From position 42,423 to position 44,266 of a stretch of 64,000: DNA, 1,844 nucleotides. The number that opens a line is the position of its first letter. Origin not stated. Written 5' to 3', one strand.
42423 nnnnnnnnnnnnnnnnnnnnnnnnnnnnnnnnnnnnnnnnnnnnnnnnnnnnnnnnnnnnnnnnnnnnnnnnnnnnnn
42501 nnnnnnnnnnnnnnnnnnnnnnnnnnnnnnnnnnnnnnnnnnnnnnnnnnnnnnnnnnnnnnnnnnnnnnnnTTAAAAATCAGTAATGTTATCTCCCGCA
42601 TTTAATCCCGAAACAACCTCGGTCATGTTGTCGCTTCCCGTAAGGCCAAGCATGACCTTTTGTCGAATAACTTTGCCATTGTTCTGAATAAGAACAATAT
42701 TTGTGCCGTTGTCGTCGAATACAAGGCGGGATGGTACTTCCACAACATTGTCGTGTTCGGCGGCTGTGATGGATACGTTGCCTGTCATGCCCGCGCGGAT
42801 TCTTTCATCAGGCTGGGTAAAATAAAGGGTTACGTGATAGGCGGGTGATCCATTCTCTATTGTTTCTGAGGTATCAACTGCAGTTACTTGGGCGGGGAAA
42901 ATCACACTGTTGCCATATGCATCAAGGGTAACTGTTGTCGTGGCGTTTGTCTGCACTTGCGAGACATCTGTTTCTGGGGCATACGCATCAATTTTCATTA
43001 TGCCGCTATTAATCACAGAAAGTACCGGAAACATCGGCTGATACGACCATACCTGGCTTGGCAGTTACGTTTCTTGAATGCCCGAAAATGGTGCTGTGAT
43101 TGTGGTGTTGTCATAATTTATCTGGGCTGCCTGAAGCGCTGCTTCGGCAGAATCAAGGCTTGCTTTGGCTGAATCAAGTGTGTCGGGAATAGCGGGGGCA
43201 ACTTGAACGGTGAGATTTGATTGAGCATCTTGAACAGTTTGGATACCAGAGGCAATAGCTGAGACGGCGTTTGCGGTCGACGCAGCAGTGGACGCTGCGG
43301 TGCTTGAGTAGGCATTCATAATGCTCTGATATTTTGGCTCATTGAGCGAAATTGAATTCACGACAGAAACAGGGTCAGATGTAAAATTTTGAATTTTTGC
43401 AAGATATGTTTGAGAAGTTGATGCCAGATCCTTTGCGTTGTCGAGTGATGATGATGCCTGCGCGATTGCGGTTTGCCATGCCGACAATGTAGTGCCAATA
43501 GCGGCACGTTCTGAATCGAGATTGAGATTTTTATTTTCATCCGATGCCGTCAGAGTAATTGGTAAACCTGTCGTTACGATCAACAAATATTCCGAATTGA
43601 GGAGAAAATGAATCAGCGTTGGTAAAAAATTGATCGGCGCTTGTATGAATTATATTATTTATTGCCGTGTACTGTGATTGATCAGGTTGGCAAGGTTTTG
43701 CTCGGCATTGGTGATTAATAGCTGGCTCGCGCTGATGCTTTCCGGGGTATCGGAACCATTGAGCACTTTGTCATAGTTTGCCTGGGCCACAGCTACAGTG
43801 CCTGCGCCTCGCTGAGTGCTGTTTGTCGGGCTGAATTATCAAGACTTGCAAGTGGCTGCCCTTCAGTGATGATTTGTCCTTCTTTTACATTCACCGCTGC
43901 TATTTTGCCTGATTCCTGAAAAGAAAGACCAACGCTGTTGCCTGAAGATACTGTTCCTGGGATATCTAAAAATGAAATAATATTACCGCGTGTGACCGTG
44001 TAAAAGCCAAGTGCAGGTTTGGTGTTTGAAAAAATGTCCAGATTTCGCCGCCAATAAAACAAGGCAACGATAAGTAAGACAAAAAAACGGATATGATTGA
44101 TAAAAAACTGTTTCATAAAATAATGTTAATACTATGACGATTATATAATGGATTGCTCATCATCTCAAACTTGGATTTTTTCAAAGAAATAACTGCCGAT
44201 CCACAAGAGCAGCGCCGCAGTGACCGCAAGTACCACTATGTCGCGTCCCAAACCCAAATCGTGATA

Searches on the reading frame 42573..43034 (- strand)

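Call 15: search_protein_families(library=pfam, proteins=[window:42573-43034:-], max_evalue=0.01)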
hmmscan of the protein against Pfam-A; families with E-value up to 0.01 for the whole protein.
window:42573-43034:- (153 aa): 1 family
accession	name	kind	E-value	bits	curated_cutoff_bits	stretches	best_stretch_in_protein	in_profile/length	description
PF13437.12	HlyD_3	-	0.00023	22.3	22.2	1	3-81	26-105/106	HlyD family secretion protein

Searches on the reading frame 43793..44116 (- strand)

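Call 15: search_protein_families(library=pfam, proteins=[window:43793-44116:-], max_evalue=0.01)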
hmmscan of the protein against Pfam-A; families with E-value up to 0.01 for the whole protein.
window:43793-44116:- (107 aa): 2 families
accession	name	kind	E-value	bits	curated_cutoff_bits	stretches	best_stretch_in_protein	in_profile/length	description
PF13533.13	Biotin_lipoyl_2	-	1.9e-09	37.6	29.8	1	69-93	8-32/32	Biotin-lipoyl like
PF00364.28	Biotin_lipoyl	-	0.0062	16.8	22.1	1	64-91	45-72/73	Biotin-requiring enzyme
